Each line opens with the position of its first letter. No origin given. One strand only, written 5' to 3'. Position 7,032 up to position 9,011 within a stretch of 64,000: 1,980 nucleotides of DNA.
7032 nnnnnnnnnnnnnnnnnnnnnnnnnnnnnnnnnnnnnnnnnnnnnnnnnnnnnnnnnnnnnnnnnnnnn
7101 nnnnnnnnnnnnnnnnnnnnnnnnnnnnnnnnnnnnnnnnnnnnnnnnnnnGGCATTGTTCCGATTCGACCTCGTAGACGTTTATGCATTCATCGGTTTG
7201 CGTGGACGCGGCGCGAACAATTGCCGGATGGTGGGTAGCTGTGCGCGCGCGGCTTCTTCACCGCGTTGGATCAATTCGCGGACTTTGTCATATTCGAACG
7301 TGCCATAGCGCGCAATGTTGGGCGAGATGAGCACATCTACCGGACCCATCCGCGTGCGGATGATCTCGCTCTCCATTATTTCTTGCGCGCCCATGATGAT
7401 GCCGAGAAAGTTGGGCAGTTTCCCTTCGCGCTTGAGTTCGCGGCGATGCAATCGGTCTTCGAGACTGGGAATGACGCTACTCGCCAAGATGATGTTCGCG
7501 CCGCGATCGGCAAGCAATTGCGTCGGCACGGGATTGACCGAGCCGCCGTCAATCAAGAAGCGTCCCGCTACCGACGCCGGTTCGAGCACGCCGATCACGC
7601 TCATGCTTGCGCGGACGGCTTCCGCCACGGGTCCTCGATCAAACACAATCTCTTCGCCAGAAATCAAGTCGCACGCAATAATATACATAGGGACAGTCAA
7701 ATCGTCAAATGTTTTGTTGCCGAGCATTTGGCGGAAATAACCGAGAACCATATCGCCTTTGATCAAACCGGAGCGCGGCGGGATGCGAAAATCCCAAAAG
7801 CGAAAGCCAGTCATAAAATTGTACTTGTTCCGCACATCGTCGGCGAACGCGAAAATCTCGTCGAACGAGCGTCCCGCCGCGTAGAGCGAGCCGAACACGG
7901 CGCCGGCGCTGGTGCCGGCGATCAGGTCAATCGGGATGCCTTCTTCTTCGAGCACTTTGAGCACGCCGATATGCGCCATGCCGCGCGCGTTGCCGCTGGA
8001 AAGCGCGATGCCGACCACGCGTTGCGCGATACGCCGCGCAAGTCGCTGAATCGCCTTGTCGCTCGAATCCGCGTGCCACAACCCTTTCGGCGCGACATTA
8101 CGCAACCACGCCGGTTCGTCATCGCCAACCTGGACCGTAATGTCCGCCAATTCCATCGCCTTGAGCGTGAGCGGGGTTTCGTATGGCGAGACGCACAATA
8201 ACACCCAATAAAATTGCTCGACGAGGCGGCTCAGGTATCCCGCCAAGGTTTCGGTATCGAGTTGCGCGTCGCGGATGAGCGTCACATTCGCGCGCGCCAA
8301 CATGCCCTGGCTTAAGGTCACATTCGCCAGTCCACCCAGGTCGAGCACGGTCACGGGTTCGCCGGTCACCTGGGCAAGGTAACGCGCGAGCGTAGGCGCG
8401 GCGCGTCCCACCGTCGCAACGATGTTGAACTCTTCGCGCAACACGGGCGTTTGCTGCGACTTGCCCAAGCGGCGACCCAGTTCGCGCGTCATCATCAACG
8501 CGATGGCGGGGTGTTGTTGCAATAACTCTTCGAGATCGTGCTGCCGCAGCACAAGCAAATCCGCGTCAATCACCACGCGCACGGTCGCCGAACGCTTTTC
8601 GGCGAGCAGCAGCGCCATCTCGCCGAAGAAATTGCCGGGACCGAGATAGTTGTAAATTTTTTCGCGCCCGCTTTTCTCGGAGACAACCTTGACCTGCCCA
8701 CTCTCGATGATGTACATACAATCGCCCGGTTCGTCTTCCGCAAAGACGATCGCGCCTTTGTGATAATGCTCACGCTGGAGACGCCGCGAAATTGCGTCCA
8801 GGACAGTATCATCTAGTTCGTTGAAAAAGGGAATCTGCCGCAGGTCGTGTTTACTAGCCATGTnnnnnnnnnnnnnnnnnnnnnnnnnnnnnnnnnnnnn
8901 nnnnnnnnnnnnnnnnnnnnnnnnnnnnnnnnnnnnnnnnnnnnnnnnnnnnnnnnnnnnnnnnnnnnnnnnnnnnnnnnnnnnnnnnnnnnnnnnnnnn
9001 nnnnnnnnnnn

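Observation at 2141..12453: Operon coupling a STAND-type class III cyclase to two cNMP-binding patatin phospholipases and a GAF kinase: candidate nucleotide-triggered membrane-attack or signalling system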

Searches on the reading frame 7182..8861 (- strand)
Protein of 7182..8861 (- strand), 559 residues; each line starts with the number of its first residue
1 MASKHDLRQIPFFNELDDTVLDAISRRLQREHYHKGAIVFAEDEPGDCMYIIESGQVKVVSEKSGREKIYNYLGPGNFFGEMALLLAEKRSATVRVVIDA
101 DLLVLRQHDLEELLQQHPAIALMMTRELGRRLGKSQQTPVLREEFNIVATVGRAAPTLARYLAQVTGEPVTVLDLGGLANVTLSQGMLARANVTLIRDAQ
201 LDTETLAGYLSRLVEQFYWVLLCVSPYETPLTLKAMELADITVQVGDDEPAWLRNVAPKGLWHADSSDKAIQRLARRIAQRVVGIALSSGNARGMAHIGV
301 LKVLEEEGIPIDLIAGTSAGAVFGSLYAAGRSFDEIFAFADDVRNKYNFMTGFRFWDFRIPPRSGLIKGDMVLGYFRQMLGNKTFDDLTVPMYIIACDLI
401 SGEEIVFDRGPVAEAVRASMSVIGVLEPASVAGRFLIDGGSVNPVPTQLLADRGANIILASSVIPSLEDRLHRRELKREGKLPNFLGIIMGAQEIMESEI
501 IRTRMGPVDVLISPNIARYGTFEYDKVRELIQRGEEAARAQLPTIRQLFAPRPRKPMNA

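Call 3: search_protein_families(library=pfam, proteins=[window:7182-8861:-], max_evalue=0.01)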
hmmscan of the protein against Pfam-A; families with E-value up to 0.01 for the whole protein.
window:7182-8861:- (559 aa): 2 families
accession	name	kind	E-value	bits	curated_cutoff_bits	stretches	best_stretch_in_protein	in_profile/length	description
PF01734.28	Patatin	-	4.6e-28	99.2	27.7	1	286-449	2-189/191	Patatin-like phospholipase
PF00027.35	cNMP_binding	-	3.1e-26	91.6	27.5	1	31-117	2-89/89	Cyclic nucleotide-binding domain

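Call 4: search_protein_families(library=padloc, proteins=[window:7182-8861:-], max_evalue=0.01)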
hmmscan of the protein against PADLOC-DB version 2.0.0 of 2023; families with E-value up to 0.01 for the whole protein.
window:7182-8861:- (559 aa): 8 families
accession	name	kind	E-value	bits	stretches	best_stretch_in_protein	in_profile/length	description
PDLC02371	PycTIR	-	5.9e-13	46.8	1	17-137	26-143/288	-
PDLC00731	Effector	-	2e-11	41.5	1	18-135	30-144/306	TIR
PDLC00732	Effector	-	2e-09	34.8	1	22-136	30-141/301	TIR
PDLC00734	PycC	-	6.7e-08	30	1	18-119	23-125/374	Pycsar cyclase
PDLC00755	Effector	-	7.7e-06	23.2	1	285-338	14-72/311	Phospholipase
PDLC00758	Effector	-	1.1e-05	22.9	1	287-407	11-136/331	Phospholipase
PDLC00757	Effector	-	1.2e-05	22.9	1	285-407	13-143/331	Phospholipase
PDLC00730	Effector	-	6.4e-05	20.3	1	17-127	45-153/299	TIR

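Call 5: search_protein_families(library=ncbifam, proteins=[window:7182-8861:-], max_evalue=0.001)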
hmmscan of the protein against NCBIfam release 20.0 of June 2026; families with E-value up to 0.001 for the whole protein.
window:7182-8861:- (559 aa): 13 families
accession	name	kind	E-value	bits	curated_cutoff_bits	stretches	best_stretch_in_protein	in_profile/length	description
NF007623.0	PRK10279.1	equivalog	3.7e-38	131.4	272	1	282-461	5-178/301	patatin-like phospholipase RssA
NF008732.0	PRK11753.1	equivalog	3.6e-15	56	266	1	18-158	13-152/214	cAMP-activated global transcriptional regulator CRP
NF041163.2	encap_f2b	equivalog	2.1e-13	50.2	400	1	5-127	71-196/450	family 2B encapsulin nanocompartment shell protein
TIGR03896.1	cyc_nuc_ocin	subfamily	6.7e-09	35.5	161.05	1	5-140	137-274/317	bacteriocin-type transport-associated protein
NF058543.1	ActPatMycb56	equivalog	1.1e-08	34.3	460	1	12-131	3-121/317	acetyltransferase Pat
NF006901.0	PRK09392.1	equivalog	2.2e-08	33.7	211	1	4-130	6-132/236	transcriptional activator FtrB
NF043045.1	T4SS_VpdC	equivalog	4.1e-08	31.7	1000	1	287-345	310-368/880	Dot/Icm T4SS effector VpdC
NF050815.1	TransActFtrBCaul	equivalog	2.3e-05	23.8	300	1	7-128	11-132/251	transcriptional activator FtrB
NF053870.1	DS2_1_antiphage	equivalog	5.5e-05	22.6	400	1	286-338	4-61/299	anti-phage phospholipase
NF050806.1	TransRegFixKCaul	equivalog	5.9e-05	22.4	300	1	31-136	26-129/215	transcriptional regulator FixK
NF007707.0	PRK10402.1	subfamily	0.00015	21.5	180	1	18-119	21-123/226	transcriptional regulator YeiL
NF041079.1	CBASS_lipase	equivalog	0.00025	20.4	200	1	285-407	4-130/317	CBASS cGAMP-activated phospholipase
NF010499.0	PRK13918.1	equivalog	0.00068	19.2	274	0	32-111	16-94/205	CRP/FNR family transcriptional regulator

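Call 13: find_homologous_proteins(query=window:7182-8861:-, max_evalue=1e-10)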
Query window:7182-8861:- (559 aa): 3019 proteins with E <= 1e-10 among 8000 candidates; the best 120 are listed.
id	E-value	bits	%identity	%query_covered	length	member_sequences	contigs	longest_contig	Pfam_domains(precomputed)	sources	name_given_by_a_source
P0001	0.0e+0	1173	93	100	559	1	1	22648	PF00027.36,PF01734.28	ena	-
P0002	0.0e+0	1170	93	100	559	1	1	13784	PF00027.36,PF01734.28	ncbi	-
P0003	0.0e+0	1092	87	100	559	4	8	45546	PF00027.36,PF01734.28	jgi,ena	jgi:NTE family protein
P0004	0.0e+0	1087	86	100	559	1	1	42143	PF00027.36,PF01734.28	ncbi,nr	ncbi:MAG: cyclic nucleotide-binding domain-containing protein [Chloroflexi bacterium]|nr:cyclic nucl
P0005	0.0e+0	1080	83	100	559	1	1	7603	PF00027.36,PF01734.28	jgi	jgi:NTE family protein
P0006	0.0e+0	1078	87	100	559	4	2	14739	PF00027.36,PF01734.28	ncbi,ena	-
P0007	3.3e-287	971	86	91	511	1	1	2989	PF00027.36,PF01734.28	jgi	jgi:NTE family protein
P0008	1.6e-274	929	74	99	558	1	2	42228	PF00027.36,PF01734.28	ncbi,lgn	-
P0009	2.6e-274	929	74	99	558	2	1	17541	PF00027.36,PF01734.28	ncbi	-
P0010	1.9e-273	926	75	99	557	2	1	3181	PF00027.36,PF01734.28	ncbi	-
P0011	2.0e-273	926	74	100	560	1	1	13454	PF00027.36,PF01734.28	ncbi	-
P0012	7.6e-273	924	73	99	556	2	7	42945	PF00027.36,PF01734.28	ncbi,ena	-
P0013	2.4e-272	922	73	99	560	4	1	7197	PF00027.36,PF01734.28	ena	-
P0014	2.5e-272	922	73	99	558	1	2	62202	PF00027.36,PF01734.28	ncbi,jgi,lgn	-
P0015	3.7e-272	922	74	100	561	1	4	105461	PF00027.36,PF01734.28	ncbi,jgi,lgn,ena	jgi:NTE family protein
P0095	2.3e-187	642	53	99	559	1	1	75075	PF00027.36,PF01734.28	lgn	-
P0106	4.8e-185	634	55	98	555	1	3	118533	PF00027.36,PF01734.28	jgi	jgi:predicted acylesterase/phospholipase RssA/CRP-like cAMP-binding protein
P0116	2.1e-184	632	51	99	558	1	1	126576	PF00027.36,PF01734.28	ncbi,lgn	ncbi:MAG: patatin-like phospholipase family protein [Anaerolineae bacterium]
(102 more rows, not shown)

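Call 15: find_related_loci(query=window:7182-8861:-, collection=genome_contigs, flank=10000)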
Query window:7182-8861:- (559 aa) in genome_contigs; peptide patterns used: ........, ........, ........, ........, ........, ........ (x = any residue, [..] = any of these).
49 stretches matched a pattern; 20 encode a relative of the query (tblastn E <= 1e-3); 20 distinct loci.
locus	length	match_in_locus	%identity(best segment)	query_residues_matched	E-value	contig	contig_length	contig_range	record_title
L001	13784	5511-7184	93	1-558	0e+0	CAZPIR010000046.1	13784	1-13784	MAG TPA_asm: uncultured Anaerolineaceae bacterium isolate SRP272421_co4_372 genome assembly, contig: NODE_12530_length_1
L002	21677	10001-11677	86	1-559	0e+0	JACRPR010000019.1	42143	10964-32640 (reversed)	MAG: Chloroflexi bacterium isolate NC_groundwater_1992_Pr3_S-0.65um_56_3 SR2-18-Sp65_coassembly_scaffold_31643, whole ge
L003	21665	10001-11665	74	4-557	0e+0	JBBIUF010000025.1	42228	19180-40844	MAG: Chloroflexota bacterium isolate RSF170216_bin_47 NODE_953_length_42228_cov_6.813791, whole genome shotgun sequence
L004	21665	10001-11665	73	4-557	0e+0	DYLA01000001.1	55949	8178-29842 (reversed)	MAG TPA_asm: Anaerolinea sp. isolate SulCav_AS07-7_2_61_27 SulCav_AS07_7_458_length_55949_cov_14_908935, whole genome sh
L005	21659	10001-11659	73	4-555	0e+0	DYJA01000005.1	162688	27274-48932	MAG TPA_asm: Candidatus Aquidulcis sp. isolate FI88_2_58_12 Afr_mines_FI88_63_length_162688_cov_5_302380, whole genome s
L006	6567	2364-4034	72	1-556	0e+0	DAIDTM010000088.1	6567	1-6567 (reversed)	MAG TPA_asm: Anaerolineae bacterium isolate clean1805 k141_18686, whole genome shotgun sequence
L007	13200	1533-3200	71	4-559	0e+0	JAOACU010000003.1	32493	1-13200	MAG: Anaerolineae bacterium isolate SKW216 NODE_3_length_32493_cov_3.398044, whole genome shotgun sequence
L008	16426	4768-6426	73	4-555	0e+0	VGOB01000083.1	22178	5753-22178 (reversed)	MAG: Chloroflexi bacterium isolate K_DeepCast_250m_m1_199 K_DeepCast_250m_m1_199_Ga0194125_10004345, whole genome shotgu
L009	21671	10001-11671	71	4-559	0e+0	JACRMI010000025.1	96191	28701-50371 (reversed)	MAG: Chloroflexi bacterium isolate NC_groundwater_1903_Pr3_S2p5_53_18 SR2-18-S2p5_coassembly_scaffold_22270, whole genom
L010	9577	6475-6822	36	13-132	2e-17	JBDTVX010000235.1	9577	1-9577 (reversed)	MAG: Ferruginibacter sp. isolate cluster3_bin.78 NODE_33287_length_9577_cov_6.062067, whole genome shotgun sequence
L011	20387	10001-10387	36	7-134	5e-17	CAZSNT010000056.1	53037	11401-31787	MAG TPA_asm: uncultured Victivallales bacterium isolate SRP167671_co1_107 genome assembly, contig: NODE_664_length_53037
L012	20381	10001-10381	35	7-132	1e-16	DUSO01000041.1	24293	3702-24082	MAG TPA_asm: Bacillota bacterium isolate AS04akNAM_35 18187_AS04, whole genome shotgun sequence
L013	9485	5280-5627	36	13-132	1e-16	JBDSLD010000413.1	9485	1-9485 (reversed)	MAG: Ferruginibacter sp. isolate cluster1_bin.361 k127_13040295, whole genome shotgun sequence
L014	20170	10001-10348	37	13-132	2e-16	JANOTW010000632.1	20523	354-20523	MAG: Ferruginibacter sp. isolate VAR_39_metabat_230 VAR_39_k141_4428646, whole genome shotgun sequence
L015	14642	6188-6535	36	13-132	4e-16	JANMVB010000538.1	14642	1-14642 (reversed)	MAG: Ferruginibacter sp. isolate SOY_1_B_metabat.131 SOY_1_B_k141_5312318, whole genome shotgun sequence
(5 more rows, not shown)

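Call 19: find_encoding_contigs(protein=P0116, flank=10000, max_places=2)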
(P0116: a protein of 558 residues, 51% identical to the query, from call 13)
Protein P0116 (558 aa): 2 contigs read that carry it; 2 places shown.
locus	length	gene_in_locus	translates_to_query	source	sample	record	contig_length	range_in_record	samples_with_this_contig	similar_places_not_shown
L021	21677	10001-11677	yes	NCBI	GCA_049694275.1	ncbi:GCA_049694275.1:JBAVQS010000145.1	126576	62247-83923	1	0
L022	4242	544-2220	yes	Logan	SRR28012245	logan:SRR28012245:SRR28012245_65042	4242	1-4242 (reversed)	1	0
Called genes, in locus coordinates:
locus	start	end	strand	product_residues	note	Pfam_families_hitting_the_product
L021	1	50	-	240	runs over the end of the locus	-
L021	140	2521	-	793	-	PF12704:MacB_PCD, PF02687:FtsX, PF12704:MacB_PCD, PF02687:FtsX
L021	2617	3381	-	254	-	-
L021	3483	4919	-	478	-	PF00672:HAMP, PF00512:HisKA, PF02518:HATPase_c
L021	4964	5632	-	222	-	PF00072:Response_reg, PF00486:Trans_reg_C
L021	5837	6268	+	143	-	-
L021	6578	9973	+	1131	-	PF00211:Guanylate_cyc, PF13374:TPR_10 (faint), PF13191:AAA_16, PF13401:AAA_22, PF07719:TPR_2 (faint), PF17874:TPR_MalT (faint), PF00515:TPR_1 (faint), PF13424:TPR_12, +3 more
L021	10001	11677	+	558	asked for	PF00027:cNMP_binding, PF01734:Patatin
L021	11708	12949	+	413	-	PF01590:GAF, PF13185:GAF_2, PF13492:GAF_3, PF07730:HisKA_3, PF13581:HATPase_c_2 (weak), PF02518:HATPase_c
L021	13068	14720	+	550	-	PF00027:cNMP_binding, PF01734:Patatin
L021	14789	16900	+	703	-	PF13431:TPR_17 (faint), PF13414:TPR_11 (faint)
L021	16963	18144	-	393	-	PF17785:PUA_3, PF10672:Methyltrans_SAM, PF03602:Cons_hypoth95 (weak), PF05175:MTS (weak), PF13649:Methyltransf_25 (faint)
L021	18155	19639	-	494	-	PF01171:ATP_bind_3, PF11734:TilS_C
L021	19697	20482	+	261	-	PF08843:AbiEii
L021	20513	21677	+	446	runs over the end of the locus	PF02881:SRP54_N, PF13401:AAA_22 (faint), PF00448:SRP54, PF01656:CbiA (weak), PF02978:SRP_SPB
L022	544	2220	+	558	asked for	PF00027:cNMP_binding, PF01734:Patatin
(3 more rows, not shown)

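Call 20: find_encoding_contigs(protein=P0106, flank=10000, max_places=2)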
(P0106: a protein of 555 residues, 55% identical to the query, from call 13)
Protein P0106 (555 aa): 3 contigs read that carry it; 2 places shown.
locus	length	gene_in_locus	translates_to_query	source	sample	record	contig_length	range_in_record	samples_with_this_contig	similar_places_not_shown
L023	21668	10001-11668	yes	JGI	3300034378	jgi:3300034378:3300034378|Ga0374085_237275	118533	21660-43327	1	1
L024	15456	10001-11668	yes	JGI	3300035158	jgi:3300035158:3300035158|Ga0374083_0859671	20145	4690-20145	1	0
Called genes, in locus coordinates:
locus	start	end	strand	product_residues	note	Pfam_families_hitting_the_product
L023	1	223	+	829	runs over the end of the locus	PF02861:Clp_N, PF02861:Clp_N, PF00004:AAA, PF17871:AAA_lid_9, PF00004:AAA, PF07724:AAA_2, PF07728:AAA_5, PF10431:ClpB_D2-small, +4 more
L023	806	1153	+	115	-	PF03259:Robl_LC7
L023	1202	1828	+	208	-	PF02830:V4R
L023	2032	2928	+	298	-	PF00072:Response_reg, PF00990:GGDEF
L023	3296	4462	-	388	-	PF00364:Biotin_lipoyl (faint), PF25919:BSH_CusB (weak), PF25973:BSH_CzcB, PF25954:Beta-barrel_RND_2, PF25990:Beta-barrel_YknX, PF26002:Beta-barrel_AprE (weak), PF25975:CzcB_C (weak)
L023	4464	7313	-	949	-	PF07494:Reg_prop (faint), PF20067:SSL_N (faint), PF02089:Palm_thioest, PF02450:LCAT (weak), PF07819:PGAP1 (weak), PF20943:DUF4785_3rd (weak)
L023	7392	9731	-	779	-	PF12704:MacB_PCD, PF02687:FtsX, PF12704:MacB_PCD, PF02687:FtsX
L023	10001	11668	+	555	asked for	PF00027:cNMP_binding, PF01734:Patatin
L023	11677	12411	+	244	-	PF07730:HisKA_3, PF13581:HATPase_c_2 (weak), PF02518:HATPase_c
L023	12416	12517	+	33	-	-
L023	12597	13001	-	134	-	-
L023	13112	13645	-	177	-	-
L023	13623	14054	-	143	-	-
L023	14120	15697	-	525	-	PF03023:MurJ, PF13440:Polysacc_synt_3 (weak), PF01554:MatE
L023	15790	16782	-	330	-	PF01479:S4, PF00849:PseudoU_synth_2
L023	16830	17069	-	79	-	PF02609:Exonuc_VII_S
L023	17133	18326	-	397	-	PF13742:tRNA_anti_2, PF01336:tRNA_anti-codon, PF02601:Exonuc_VII_L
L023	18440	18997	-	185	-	PF08207:EFP_N, PF01132:EFP, PF09285:Elong-fact-P_C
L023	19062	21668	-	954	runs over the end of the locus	PF00929:RNase_T, PF04851:ResIII (weak), PF00270:DEAD (weak), PF06733:DEAD_2 (weak), PF13307:Helicase_C_2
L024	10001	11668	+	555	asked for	PF00027:cNMP_binding, PF01734:Patatin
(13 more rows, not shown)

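Call 21: find_encoding_contigs(protein=P0095, flank=10000, max_places=2)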
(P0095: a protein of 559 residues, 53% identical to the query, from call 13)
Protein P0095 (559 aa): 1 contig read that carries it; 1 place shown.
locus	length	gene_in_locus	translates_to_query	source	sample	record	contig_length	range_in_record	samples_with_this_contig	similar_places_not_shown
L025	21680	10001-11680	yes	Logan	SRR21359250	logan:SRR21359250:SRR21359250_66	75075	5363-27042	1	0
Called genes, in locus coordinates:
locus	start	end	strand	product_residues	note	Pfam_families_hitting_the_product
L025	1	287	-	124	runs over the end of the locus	PF02537:CRCB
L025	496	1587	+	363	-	PF26549:Tricorn_N (weak), PF26550:Tricorn_2nd (faint), PF00930:DPPIV_N (faint), PF07676:PD40 (faint)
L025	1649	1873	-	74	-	-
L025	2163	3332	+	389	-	PF07995:GSDH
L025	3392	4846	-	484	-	PF00672:HAMP, PF00512:HisKA, PF02518:HATPase_c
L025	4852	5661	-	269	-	PF00072:Response_reg, PF00486:Trans_reg_C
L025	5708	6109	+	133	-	-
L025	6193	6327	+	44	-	-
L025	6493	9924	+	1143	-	PF00211:Guanylate_cyc, PF13191:AAA_16, PF13401:AAA_22 (weak), PF13424:TPR_12 (weak), PF17874:TPR_MalT (weak), PF13424:TPR_12, PF00515:TPR_1 (weak), PF13424:TPR_12, +6 more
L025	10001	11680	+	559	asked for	PF00027:cNMP_binding, PF01734:Patatin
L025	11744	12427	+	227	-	PF00300:His_Phos_1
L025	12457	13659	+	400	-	PF01590:GAF, PF13185:GAF_2, PF13492:GAF_3, PF07730:HisKA_3, PF13581:HATPase_c_2 (weak), PF02518:HATPase_c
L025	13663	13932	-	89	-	PF24732:ParE_like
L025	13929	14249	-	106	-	-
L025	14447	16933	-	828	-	PF02190:LON_substr_bdg, PF13401:AAA_22 (faint), PF00004:AAA, PF07724:AAA_2 (weak), PF07728:AAA_5, PF22667:Lon_lid, PF05362:Lon_C, PF13541:ChlI (weak)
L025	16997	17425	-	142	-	PF00011:HSP20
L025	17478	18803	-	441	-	-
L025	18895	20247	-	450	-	PF09594:GT87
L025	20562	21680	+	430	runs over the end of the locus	PF03979:Sigma70_r1_1, PF00140:Sigma70_r1_2, PF04542:Sigma70_r2, PF04539:Sigma70_r3, PF04545:Sigma70_r4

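Call 32: search_solved_structures(query=window:7182-8861:-, max_evalue=0.001)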
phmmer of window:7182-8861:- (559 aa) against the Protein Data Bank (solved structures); distinct sequences matched with E-value up to 0.001: 187 (the best 60 are shown).
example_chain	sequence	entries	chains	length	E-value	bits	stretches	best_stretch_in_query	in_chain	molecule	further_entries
5fqu_A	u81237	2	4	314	5.2e-38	133.9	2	379-551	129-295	PATATIN-LIKE PROTEIN, PLPD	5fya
9ya0_MA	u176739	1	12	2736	1.5e-22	82.9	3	7-111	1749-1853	PCR12, TGME49_219070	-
5j3u_A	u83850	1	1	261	1.2e-19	73.4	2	6-107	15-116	Protein Kinase A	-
3shr_A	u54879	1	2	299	1.7e-17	66.2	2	7-108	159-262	cGMP-dependent protein kinase 1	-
4z07_A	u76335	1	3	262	2.4e-17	65.7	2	7-108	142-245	cGMP-dependent protein kinase 1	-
7ssb_A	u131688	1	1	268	3.2e-17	65.3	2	7-107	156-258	cGMP-dependent protein kinase 1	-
5dyk_A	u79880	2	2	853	3.4e-17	65.2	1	7-96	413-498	CGMP-dependent protein kinase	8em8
4byy_A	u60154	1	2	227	1.4e-16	63.2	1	9-160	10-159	TRANSCRIPTIONAL REGULATOR, CRP/FNR FAMILY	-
4cyd_A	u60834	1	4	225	1.5e-16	63.2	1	10-160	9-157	PROBABLE TRANSCRIPTION REGULATOR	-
3r6s_A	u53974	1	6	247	1.8e-16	62.8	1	9-160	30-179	transcription regulator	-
7lv3_A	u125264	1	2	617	3.4e-16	62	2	7-109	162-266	Isoform Beta of cGMP-dependent protein kinase 1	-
6rsx_A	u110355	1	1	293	6.3e-16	61.1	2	7-94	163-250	Regulatory Subunit of Protein Kinase A (cAMP-dependent) from Euglena gracilis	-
5ezr_A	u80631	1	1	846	1.5e-15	59.8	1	8-94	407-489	cGMP-dependent protein kinase, putative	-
4rz7_A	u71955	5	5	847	1.5e-15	59.8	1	8-94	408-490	cGMP-dependent protein kinase, putative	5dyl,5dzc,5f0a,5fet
9p74_A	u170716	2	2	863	1.7e-15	59.7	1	8-94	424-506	cGMP-dependent protein kinase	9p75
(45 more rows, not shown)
